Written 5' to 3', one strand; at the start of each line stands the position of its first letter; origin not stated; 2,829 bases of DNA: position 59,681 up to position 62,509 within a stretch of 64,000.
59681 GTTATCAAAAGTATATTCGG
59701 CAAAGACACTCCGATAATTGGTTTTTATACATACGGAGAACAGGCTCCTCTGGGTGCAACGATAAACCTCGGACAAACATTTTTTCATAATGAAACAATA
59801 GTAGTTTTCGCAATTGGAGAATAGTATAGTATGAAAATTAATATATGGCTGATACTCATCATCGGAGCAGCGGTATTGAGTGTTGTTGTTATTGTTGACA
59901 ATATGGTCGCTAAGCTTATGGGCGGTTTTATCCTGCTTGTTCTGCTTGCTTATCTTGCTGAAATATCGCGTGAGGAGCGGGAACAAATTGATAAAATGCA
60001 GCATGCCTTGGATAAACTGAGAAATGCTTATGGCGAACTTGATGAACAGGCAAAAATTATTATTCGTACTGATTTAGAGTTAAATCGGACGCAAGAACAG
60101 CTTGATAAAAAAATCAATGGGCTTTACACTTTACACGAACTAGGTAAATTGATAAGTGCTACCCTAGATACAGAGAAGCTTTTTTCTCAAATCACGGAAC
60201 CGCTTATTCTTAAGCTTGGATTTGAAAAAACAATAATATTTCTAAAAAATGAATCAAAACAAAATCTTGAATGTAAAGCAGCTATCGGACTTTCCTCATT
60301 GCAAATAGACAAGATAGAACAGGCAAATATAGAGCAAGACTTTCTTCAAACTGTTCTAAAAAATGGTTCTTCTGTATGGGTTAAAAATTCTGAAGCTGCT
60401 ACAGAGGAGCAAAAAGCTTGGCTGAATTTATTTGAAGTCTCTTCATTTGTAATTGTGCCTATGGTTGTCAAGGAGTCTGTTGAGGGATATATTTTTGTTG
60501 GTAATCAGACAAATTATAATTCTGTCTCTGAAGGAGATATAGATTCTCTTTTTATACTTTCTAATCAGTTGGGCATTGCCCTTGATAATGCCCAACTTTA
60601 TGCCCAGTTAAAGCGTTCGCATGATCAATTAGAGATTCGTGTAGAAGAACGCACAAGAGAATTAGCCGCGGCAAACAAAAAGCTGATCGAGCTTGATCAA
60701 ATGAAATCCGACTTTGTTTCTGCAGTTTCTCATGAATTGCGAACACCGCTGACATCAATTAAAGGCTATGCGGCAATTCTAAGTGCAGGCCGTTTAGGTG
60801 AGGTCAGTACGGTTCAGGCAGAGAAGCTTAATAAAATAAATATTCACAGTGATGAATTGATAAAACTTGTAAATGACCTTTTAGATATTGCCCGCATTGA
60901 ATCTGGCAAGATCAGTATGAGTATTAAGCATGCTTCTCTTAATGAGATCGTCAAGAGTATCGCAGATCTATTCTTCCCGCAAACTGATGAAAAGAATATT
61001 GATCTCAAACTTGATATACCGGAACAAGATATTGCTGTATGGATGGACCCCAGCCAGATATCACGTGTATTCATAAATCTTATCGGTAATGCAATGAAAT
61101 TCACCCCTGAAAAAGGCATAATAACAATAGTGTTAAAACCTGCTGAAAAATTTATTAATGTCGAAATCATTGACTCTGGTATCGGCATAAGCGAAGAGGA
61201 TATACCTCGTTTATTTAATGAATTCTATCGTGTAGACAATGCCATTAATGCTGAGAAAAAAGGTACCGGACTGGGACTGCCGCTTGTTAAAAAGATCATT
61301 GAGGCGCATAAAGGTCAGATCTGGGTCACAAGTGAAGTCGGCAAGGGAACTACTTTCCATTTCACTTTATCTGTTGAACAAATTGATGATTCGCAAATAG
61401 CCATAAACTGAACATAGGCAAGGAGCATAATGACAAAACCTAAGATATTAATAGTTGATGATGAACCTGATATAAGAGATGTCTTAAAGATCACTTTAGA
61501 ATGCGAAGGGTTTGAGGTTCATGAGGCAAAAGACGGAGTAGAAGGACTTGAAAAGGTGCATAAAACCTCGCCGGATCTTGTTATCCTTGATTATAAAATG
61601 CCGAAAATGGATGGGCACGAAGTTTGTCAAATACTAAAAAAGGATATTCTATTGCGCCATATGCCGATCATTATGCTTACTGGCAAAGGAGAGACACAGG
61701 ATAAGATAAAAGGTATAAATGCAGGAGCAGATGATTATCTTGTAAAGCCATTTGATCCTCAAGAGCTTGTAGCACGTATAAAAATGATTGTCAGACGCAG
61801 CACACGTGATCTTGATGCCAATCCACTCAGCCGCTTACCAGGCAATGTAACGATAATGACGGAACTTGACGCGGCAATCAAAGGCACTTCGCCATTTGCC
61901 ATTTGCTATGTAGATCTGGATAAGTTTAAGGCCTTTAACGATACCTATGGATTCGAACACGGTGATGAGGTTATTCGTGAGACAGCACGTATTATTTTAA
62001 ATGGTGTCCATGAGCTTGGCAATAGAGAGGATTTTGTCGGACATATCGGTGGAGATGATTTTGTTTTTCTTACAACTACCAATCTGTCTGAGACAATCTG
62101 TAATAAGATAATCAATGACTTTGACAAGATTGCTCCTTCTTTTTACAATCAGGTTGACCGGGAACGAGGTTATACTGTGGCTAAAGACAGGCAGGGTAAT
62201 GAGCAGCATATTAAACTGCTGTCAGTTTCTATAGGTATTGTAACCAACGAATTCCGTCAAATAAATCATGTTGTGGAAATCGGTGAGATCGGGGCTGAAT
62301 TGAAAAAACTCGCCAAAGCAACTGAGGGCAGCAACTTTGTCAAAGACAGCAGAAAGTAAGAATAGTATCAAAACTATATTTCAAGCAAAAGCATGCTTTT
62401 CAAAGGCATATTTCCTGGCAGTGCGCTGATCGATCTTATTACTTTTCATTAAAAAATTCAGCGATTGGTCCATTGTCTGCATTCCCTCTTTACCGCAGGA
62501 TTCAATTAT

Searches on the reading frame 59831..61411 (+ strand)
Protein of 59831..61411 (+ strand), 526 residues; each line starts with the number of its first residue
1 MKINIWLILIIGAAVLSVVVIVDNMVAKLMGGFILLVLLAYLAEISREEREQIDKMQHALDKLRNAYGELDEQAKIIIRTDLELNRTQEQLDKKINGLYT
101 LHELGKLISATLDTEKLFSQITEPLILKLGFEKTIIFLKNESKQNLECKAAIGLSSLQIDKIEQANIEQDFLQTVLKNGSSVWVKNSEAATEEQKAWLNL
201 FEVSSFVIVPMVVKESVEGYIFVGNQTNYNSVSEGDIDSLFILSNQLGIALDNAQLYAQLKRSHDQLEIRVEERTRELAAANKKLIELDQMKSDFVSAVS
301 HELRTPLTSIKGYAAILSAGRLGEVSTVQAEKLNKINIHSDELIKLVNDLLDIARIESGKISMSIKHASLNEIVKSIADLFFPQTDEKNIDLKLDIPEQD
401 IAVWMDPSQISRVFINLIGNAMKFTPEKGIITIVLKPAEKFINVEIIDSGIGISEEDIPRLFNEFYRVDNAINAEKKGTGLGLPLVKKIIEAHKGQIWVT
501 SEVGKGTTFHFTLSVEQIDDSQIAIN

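Call 8: search_protein_families(library=pfam, proteins=[window:59831-61411:+])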
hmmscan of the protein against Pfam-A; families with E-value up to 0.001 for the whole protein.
window:59831-61411:+ (526 aa): 5 families
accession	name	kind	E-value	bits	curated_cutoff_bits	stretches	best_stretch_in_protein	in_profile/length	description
PF02518.31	HATPase_c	-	6.9e-30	104.2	26.4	1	406-516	2-110/111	Histidine kinase-, DNA gyrase B-, and HSP90-like ATPase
PF00512.31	HisKA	-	2.3e-19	69.6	26.9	1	291-359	1-66/66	His Kinase A (phospho-acceptor) domain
PF13185.12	GAF_2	-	2.1e-07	31.7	28.6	1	112-252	2-136/136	GAF domain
PF01590.32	GAF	-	1.2e-05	26.3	22.4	1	113-251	1-133/133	GAF domain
PF13492.12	GAF_3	-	0.00054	20.8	27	1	129-253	17-129/129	GAF domain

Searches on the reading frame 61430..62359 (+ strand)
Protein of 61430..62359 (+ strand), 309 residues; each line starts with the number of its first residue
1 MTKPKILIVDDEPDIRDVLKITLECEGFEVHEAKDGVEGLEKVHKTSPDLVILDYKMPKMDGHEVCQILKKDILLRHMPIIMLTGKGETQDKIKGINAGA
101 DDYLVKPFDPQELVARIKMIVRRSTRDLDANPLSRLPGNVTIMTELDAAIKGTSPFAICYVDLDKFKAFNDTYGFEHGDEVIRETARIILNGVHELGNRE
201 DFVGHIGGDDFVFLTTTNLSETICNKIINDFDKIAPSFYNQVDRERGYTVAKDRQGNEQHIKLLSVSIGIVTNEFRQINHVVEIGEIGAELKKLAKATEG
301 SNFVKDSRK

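Call 8: search_protein_families(library=pfam, proteins=[window:61430-62359:+])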
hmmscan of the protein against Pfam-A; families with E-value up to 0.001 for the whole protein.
window:61430-62359:+ (309 aa): 3 families
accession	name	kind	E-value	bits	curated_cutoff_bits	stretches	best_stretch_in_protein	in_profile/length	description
PF00072.30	Response_reg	-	1e-34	119.5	30.2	1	6-118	1-111/111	Response regulator receiver domain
PF00990.26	GGDEF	-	7.3e-15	55.5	23.8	1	142-222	19-98/161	Diguanylate cyclase, GGDEF domain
PF23198.2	PDE8A_N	-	7.6e-05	23.1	29.6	1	10-89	17-97/147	PDE8A-like, N-terminal domain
